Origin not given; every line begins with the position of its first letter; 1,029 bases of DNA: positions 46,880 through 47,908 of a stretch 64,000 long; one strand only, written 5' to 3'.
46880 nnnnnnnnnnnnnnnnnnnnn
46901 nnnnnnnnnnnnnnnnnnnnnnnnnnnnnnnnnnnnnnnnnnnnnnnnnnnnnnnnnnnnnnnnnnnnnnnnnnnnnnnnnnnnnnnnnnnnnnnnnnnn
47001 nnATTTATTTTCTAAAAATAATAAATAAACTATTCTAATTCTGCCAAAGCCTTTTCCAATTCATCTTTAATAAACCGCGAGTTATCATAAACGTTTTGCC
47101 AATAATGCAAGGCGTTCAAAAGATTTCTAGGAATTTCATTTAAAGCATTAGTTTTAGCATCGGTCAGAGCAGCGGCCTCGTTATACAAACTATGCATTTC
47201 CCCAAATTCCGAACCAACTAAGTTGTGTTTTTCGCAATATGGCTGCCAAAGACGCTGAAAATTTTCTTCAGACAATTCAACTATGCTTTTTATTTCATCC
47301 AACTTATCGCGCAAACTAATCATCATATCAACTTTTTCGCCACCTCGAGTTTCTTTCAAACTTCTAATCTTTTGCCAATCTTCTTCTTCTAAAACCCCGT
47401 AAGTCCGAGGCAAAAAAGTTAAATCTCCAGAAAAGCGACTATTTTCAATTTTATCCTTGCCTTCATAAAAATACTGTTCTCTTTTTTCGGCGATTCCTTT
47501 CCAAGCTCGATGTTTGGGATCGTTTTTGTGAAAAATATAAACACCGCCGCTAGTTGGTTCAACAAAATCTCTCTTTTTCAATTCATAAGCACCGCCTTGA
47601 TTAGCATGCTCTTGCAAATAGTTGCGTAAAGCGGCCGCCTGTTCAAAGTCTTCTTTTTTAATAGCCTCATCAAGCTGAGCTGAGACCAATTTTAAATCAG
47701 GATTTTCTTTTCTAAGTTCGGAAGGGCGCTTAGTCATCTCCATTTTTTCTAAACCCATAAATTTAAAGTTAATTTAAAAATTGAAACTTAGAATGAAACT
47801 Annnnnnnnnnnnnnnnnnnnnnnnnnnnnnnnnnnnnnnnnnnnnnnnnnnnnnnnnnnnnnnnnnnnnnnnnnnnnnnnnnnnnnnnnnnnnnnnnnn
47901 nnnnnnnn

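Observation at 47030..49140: Two uncharacterised paralogous UVR-motif proteins bracket the HD phosphohydrolase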

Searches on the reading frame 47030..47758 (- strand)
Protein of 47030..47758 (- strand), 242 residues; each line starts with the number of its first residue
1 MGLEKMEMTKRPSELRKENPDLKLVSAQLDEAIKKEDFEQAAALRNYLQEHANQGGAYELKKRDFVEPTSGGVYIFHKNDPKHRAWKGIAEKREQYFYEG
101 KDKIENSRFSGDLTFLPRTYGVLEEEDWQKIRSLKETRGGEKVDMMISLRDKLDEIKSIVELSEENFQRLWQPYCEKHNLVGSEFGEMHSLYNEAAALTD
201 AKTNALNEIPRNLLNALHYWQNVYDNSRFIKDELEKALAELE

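Call 4: search_protein_families(library=pfam, proteins=[window:47030-47758:-], max_evalue=1)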
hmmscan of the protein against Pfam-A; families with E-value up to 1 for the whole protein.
window:47030-47758:- (242 aa): 7 families
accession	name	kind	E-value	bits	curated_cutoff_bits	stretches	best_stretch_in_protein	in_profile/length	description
PF02151.25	UVR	-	3.4e-05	23.9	21.5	1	25-49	7-31/36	UvrB/uvrC motif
PF04229.20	GrpB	-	0.023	15.3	25.5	0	35-69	104-138/159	GrpB protein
PF07989.16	Cnn_1N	-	0.023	15.3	28.5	1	7-46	4-43/74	Centrosomin N-terminal motif 1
PF19387.4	DUF5962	-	0.041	14.6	25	1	121-171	19-69/99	Family of unknown function (DUF5962)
PF20663.3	COG4_N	-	0.06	13.8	27.3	1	21-44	61-84/107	Conserved oligomeric Golgi complex subunit 4, N-terminal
PF12529.13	Xylo_C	-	0.13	12.3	25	1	209-233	8-32/182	Xylosyltransferase C terminal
PF25325.1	EF-hand_EFHB_C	-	0.15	12.3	27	1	159-178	31-55/75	EFHB C-terminal EF-hand domain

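Call 5: search_protein_families(library=ncbifam, proteins=[window:47030-47758:-], max_evalue=1)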
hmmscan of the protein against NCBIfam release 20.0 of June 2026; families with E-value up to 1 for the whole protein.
window:47030-47758:- (242 aa): 3 families
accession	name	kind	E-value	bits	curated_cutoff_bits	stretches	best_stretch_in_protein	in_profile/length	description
NF053706.1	PrRKinActvMcsABac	equivalog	0.13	12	210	1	22-50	141-169/182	protein-arginine kinase activator protein McsA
NF045559.1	sacti_RiPP_CxC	equivalog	0.17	12.3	75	1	118-179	10-69/87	StsA-related sactipeptide RiPP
TIGR01950.1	SoxR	equivalog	0.2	11.4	116.9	1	116-163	70-116/142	redox-sensitive transcriptional activator SoxR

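Call 6: find_homologous_proteins(query=window:47030-47758:-)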
Query window:47030-47758:- (242 aa): 7 proteins with E <= 0.001 among 744 candidates.
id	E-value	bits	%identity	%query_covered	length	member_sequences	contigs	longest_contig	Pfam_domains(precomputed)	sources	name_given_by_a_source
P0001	7.9e-148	508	95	100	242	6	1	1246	PF02151.26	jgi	jgi:hypothetical protein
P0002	9.8e-122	423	77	100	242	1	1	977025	PF02151.26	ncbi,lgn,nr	ncbi:MAG: UvrB/UvrC motif-containing protein [Candidatus Falkowbacteria bacterium]|nr:MAG: UvrB/UvrC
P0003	1.5e-119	416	77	100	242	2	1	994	PF02151.26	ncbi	-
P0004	4.4e-118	411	76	100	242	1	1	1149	PF02151.26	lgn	-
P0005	2.9e-111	389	74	100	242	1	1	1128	PF02151.26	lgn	-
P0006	2.7e-83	297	53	100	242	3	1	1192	-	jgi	-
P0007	1.1e-58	217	44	94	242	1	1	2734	PF02151.26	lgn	-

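Call 15: search_solved_structures(query=A1, max_evalue=10, show_alignments=2)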
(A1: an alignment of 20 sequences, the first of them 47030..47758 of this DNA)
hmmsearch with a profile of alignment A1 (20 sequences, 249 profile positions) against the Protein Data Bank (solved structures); distinct sequences matched with E-value up to 10: 17.
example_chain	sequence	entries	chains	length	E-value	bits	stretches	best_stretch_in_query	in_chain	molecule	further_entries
2d7d_B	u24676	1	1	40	0.008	19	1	20-53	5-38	40-mer from UvrABC system protein B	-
2nmv_B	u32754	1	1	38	0.017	17.9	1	20-51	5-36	UvrABC system protein B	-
1d9z_A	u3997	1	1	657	0.037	16.8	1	7-53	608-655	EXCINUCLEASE UVRABC COMPONENT UVRB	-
1t5l_A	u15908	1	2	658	0.037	16.8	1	7-53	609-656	UvrABC system protein B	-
2fdc_A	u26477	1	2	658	0.038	16.8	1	7-53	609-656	UvrABC system protein B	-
1d9x_A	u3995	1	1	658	0.038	16.8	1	7-53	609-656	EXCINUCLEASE UVRABC COMPONENT UVRB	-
3j3t_A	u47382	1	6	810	0.07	15.9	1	7-58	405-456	Negative regulator of genetic competence ClpC/MecB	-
3j3s_A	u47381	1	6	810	0.07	15.9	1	7-58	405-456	Negative regulator of genetic competence ClpC/MecB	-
3j3r_A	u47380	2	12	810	0.07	15.9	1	7-58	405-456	Negative regulator of genetic competence ClpC/MecB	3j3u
7abr_A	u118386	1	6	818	0.071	15.8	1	7-58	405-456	Negative regulator of genetic competence ClpC/MecB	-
3pxi_A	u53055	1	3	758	0.075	15.8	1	7-58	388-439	Negative regulator of genetic competence ClpC/MecB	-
3uwx_B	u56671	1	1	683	0.11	15.3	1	7-53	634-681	UvrABC system protein B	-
3pxg_A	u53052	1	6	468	0.16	14.7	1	7-57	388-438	Negative regulator of genetic competence ClpC/MecB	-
8hc6_B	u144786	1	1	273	1.3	11.7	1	151-202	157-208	Spike protein S1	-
8jva_F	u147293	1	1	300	1.5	11.5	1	151-202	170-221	Spike protein S2'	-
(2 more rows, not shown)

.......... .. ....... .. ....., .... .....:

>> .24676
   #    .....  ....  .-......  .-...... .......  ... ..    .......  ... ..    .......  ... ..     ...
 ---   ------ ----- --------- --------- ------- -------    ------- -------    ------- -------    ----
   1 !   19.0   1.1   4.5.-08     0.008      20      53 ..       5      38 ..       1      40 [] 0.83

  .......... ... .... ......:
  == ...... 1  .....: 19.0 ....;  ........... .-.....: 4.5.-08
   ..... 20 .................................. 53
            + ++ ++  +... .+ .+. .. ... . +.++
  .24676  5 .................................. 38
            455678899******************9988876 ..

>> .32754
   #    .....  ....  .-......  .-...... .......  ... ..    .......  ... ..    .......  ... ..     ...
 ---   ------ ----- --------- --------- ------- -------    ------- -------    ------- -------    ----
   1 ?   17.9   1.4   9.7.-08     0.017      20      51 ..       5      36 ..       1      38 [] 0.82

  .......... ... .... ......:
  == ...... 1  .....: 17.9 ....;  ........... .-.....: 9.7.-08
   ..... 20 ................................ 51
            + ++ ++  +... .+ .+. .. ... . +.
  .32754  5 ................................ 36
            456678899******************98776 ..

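Call 16: search_protein_families(library=phrogs, proteins=[window:47030-47758:-], max_evalue=1)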
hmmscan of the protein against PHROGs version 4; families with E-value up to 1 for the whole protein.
window:47030-47758:- (242 aa): 4 families
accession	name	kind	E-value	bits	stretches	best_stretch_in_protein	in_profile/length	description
phrog_13740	-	unknown function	0.068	14.4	1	118-160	5-47/68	-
phrog_29639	-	unknown function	0.13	13.3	1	30-65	31-66/80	-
phrog_22334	-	unknown function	0.16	13.4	1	92-130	18-55/116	-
phrog_26130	-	unknown function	0.19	12.7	1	166-197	5-36/167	-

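Call 17: predict_structure(alignment_id=A1)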
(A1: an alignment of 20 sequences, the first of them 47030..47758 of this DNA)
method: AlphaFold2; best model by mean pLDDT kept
length: 242 residues; sequences in the alignment: 20
mean_pLDDT: 82.3   pTM: 0.77
mean pLDDT of the five models: 82.3, 81.3, 81.1, 80.6, 79.6
residues with pLDDT >= 90: 116; 70-90: 84; 50-70: 23; < 50: 19
segments of 3 or more residues with pLDDT < 50: 1-17
pLDDT, mean of each block of 10 residues (from residue 1): 36 51 91 94 90 73 81 78 92 94 94 73 88 88 94 97 93 85 65 58 82 90 91 95 89
secondary structure, 60 per line:
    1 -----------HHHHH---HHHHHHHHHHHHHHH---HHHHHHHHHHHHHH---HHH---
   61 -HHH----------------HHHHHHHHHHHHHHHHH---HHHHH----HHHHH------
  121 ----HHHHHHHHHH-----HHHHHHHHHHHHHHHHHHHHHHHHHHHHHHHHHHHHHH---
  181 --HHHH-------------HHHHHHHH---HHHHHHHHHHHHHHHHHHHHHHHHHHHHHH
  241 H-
elements in order: H12-16 H20-34 H38-51 H81-97 H101-105 H110-114 H125-134 H140-177 H183-186 H200-207 H211-241

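Call 20: find_encoding_contigs(protein=P0007, flank=8000, max_places=3)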
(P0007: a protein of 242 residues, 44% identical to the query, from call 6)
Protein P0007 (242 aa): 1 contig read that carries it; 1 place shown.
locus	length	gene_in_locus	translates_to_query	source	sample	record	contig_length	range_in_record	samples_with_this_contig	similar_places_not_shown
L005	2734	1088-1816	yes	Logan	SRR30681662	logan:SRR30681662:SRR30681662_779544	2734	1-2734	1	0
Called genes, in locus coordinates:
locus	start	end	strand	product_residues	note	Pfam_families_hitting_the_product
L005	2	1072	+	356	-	?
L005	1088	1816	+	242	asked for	PF02151:UVR (weak)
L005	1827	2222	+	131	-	PF05014:Nuc_deoxyrib_tr (weak)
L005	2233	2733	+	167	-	?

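Call 31: search_protein_representatives(alignment_id=A1)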
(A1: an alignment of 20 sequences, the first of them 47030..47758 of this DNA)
Query: 20 sequences, 249 profile positions. Proteins with E-value up to 0.001 (for the whole library): 54; up to 1e-10: 19; up to 1e-30: 13. The best 54 are listed.
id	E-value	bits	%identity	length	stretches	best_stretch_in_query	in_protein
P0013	5.3e-112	389.7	-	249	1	1-249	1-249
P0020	2.1e-85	302.6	-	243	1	6-248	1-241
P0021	2.9e-76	272.7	-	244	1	1-248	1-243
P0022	7.4e-59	215.7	-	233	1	1-248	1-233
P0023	1.5e-54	201.6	-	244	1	2-247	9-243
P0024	7.5e-53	196.0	-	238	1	21-248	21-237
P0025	2.4e-52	194.3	-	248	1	3-247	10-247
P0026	1.2e-48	182.3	-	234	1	12-248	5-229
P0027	2.4e-48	181.2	-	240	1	1-248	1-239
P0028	4.7e-44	167.1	-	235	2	77-248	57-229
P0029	3.7e-43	164.2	-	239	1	1-248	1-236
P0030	1.5e-32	129.5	-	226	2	77-248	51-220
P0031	2.6e-32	128.7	-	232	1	18-248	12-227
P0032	1.2e-27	113.4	-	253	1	1-247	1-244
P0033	4.0e-25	105.1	-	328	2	7-248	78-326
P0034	3.0e-22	95.7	-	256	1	13-248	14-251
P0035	5.8e-22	94.8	-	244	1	5-241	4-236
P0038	1.5e-09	54.1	-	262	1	21-242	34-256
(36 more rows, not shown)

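Call 36: find_related_loci(query=A3, collection=genome_contigs, flank=8000)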
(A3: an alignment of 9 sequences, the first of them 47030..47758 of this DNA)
Query A3 (242 aa) in genome_contigs; peptide patterns used: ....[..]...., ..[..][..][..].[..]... (x = any residue, [..] = any of these).
599 stretches matched a pattern (row limit reached: there are more); 3 encode a relative of the query (tblastn E <= 1e-3); 3 distinct loci.
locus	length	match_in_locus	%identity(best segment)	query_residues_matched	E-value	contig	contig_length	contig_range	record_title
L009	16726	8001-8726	92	1-242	5e-153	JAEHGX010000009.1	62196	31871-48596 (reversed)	Candidatus Falkowbacteria bacterium S5_I03 S5_I03__9, whole genome shotgun sequence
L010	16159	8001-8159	38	4-56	1e-5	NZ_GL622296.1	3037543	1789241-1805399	Lachnoanaerobaculum saburreum DSM 3986 SCAFFOLD1, whole genome shotgun sequence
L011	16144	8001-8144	38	4-49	1e-5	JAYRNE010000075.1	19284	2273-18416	MAG: Chlamydiales bacterium isolate XM2_XAASGE4bin.20 k141_289151, whole genome shotgun sequence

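Call 44: find_homologous_proteins(query=A2, max_evalue=0.00001)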
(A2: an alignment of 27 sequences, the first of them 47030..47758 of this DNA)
Query A2 (27 sequences) (242 aa, profile of the alignment): 19 proteins with E <= 0.00001 among 8000 candidates.
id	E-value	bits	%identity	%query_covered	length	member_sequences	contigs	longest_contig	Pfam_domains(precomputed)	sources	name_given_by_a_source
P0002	1.9e-90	321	77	100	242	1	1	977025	PF02151.26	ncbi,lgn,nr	ncbi:MAG: UvrB/UvrC motif-containing protein [Candidatus Falkowbacteria bacterium]|nr:MAG: UvrB/UvrC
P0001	1.5e-89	318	95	100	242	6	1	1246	PF02151.26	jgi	jgi:hypothetical protein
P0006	1.6e-88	315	53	100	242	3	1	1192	-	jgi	-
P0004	4.8e-86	307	76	100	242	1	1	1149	PF02151.26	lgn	-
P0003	2.2e-85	304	77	100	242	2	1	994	PF02151.26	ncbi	-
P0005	1.2e-82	296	74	100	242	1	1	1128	PF02151.26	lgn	-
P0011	3.5e-80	287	28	100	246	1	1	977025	-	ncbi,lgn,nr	ncbi:MAG: hypothetical protein HY931_00190 [Candidatus Falkowbacteria bacterium]|nr:MAG: hypothetica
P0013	1.1e-79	286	28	100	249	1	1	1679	-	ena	-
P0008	1.7e-79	285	29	100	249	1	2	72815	PF02151.26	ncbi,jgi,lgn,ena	ncbi:MAG: UvrB/UvrC motif-containing protein [Patescibacteria group bacterium]|jgi:hypothetical prot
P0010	8.1e-79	283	28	100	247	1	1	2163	PF02151.26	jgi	-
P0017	2.7e-78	281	30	100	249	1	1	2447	-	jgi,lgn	jgi:hypothetical protein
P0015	7.8e-78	280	24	100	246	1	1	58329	-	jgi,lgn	jgi:hypothetical protein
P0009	1.5e-77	279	29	100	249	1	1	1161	-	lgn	-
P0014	5.5e-77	277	28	100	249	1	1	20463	-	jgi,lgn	jgi:hypothetical protein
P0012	3.6e-74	268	26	100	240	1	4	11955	-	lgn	-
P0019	7.6e-72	260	28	100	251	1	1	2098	PF02151.26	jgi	jgi:chromatin remodeling complex protein RSC6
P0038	5.3e-44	169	24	86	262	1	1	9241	-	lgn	-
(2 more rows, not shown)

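Call 45: find_encoding_contigs(protein=P0038, flank=8000, max_places=3)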
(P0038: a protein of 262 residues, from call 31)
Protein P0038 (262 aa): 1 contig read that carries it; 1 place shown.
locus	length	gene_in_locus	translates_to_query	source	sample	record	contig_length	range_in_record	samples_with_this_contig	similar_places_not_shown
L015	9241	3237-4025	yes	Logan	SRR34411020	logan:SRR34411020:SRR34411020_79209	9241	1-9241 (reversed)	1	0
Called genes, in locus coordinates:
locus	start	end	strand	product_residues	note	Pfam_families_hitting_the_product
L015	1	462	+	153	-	?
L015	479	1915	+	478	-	PF00133:tRNA-synt_1, PF01406:tRNA-synt_1e (weak), PF09334:tRNA-synt_1g, PF00133:tRNA-synt_1, PF08264:Anticodon_1 (weak)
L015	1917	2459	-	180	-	-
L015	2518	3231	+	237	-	PF02674:Colicin_V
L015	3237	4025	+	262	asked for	-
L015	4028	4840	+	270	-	PF01026:TatD_DNase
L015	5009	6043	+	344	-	PF02646:RmuC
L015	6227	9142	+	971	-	PF00580:UvrD-helicase, PF01443:Viral_helicase1 (faint), PF13245:AAA_19, PF13604:AAA_30 (faint), PF21445:ADDB_N, PF13361:UvrD_C, PF13538:UvrD_C_2 (faint), PF12705:PDDEXK_1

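Call 46: find_encoding_contigs(protein=P0035, flank=8000, max_places=3)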
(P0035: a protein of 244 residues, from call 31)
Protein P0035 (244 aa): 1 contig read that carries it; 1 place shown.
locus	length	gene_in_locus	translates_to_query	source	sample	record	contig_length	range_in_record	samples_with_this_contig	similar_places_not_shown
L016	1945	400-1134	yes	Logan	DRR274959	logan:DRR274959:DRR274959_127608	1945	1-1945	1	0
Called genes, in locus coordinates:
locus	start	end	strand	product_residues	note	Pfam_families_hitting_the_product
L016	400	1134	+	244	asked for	PF02151:UVR (weak)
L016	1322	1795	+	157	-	-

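Call 48: find_encoding_contigs(protein=P0033, flank=8000, max_places=3)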
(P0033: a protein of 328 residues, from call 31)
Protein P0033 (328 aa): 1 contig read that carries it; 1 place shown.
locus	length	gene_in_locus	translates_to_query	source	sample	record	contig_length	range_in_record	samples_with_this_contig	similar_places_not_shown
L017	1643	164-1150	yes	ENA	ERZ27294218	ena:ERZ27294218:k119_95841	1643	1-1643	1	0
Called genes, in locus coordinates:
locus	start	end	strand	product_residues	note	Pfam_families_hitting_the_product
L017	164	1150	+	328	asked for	PF02151:UVR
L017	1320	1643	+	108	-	?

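Call 49: find_encoding_contigs(protein=P0034, flank=8000, max_places=3)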
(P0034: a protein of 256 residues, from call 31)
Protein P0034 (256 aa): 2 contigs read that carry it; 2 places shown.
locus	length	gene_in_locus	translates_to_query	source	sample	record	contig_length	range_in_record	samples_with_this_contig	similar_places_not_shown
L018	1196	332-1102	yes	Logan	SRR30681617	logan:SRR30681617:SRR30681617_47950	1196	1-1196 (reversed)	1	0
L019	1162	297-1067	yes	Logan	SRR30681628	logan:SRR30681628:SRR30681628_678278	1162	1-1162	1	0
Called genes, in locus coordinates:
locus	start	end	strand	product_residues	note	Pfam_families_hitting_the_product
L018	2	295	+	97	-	?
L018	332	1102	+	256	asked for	-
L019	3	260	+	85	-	?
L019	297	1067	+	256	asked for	-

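Call 53: search_protein_families(library=pfam, alignment_id=A2, max_evalue=1)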
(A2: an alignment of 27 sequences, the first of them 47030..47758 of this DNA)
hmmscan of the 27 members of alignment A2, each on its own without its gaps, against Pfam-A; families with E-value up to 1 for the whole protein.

A. member 1, window:47030-47758:- (242 aa): 7 families
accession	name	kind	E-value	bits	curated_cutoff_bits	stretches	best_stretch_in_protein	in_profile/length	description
PF02151.25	UVR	-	3.4e-05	23.9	21.5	1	25-49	7-31/36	UvrB/uvrC motif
PF04229.20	GrpB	-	0.023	15.3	25.5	0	35-69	104-138/159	GrpB protein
PF07989.16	Cnn_1N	-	0.023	15.3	28.5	1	7-46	4-43/74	Centrosomin N-terminal motif 1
PF19387.4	DUF5962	-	0.041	14.6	25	1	121-171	19-69/99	Family of unknown function (DUF5962)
PF20663.3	COG4_N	-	0.06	13.8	27.3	1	21-44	61-84/107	Conserved oligomeric Golgi complex subunit 4, N-terminal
PF12529.13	Xylo_C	-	0.13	12.3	25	1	209-233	8-32/182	Xylosyltransferase C terminal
PF25325.1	EF-hand_EFHB_C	-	0.15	12.3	27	1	159-178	31-55/75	EFHB C-terminal EF-hand domain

B. families by the number of members that match (of 27 scanned): 41 families (the first 25 are shown)
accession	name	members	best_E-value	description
PF02151.25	UVR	25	3.1e-08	UvrB/uvrC motif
PF20663.3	COG4_N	3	0.06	Conserved oligomeric Golgi complex subunit 4, N-terminal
PF04229.20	GrpB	2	0.013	GrpB protein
PF06977.17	SdiA-regulated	1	0.0052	SdiA-regulated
PF23067.1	MG280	1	0.013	Uncharacterised protein MG280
PF01926.29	MMR_HSR1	1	0.015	50S ribosome-binding GTPase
PF21396.3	AAA_lid_12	1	0.018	AAA+ ATPase lid domain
PF04011.17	LemA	1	0.019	LemA family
PF07989.16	Cnn_1N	1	0.023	Centrosomin N-terminal motif 1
PF15209.11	IL31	1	0.023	Interleukin 31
PF16234.10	DUF4892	1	0.037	Domain of unknown function (DUF4892)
PF19387.4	DUF5962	1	0.041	Family of unknown function (DUF5962)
PF02201.23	SWIB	1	0.048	SWIB/MDM2 domain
PF10962.13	DUF2764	1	0.048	Protein of unknown function (DUF2764)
PF07913.16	DUF1678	1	0.049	Protein of unknown function (DUF1678)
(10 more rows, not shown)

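Call 54: search_protein_families(library=padloc, alignment_id=A2, max_evalue=1)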
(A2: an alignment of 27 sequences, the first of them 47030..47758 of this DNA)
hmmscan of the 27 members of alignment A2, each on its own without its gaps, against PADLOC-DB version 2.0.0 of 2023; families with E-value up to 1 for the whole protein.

A. member 1, window:47030-47758:- (242 aa): 0 families

B. families by the number of members that match (of 27 scanned): 6 families
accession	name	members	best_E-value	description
PDLC04425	PDC-M11B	2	0.0064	-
PDLC05016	PDC-S42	1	0.0038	-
PDLC01983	CARF_m3--CARF_PIN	1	0.013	-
PDLC00199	HamB2|HamB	1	0.019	DEAD-box helicase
PDLC05028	PDC-S48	1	0.02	-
PDLC04818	PDC-S02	1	0.035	-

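Call 55: find_encoding_contigs(protein=P0031, flank=8000, max_places=4)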
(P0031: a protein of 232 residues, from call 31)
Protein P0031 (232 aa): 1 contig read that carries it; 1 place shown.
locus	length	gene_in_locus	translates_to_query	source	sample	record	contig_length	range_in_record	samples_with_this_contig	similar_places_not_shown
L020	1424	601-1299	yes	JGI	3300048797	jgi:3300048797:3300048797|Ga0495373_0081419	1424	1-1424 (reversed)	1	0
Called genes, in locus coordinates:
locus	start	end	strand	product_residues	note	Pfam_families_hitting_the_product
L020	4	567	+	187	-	PF07516:SecA_SW, PF02810:SEC-C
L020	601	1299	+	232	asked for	-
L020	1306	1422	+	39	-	?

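Call 56: find_encoding_contigs(protein=P0032, flank=8000, max_places=4)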
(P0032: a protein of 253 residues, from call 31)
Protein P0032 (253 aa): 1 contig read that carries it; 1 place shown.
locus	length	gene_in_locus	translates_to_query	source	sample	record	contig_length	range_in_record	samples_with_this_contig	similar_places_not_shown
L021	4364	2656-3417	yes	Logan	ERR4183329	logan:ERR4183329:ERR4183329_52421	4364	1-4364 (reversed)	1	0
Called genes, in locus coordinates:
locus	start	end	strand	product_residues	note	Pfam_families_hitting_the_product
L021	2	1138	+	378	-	?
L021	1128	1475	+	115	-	-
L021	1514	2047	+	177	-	PF00583:Acetyltransf_1, PF13673:Acetyltransf_10, PF13508:Acetyltransf_7, PF08445:FR47 (weak)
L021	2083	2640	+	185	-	PF04229:GrpB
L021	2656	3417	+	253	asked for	-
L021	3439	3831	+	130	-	-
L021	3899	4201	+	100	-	-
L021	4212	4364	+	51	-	?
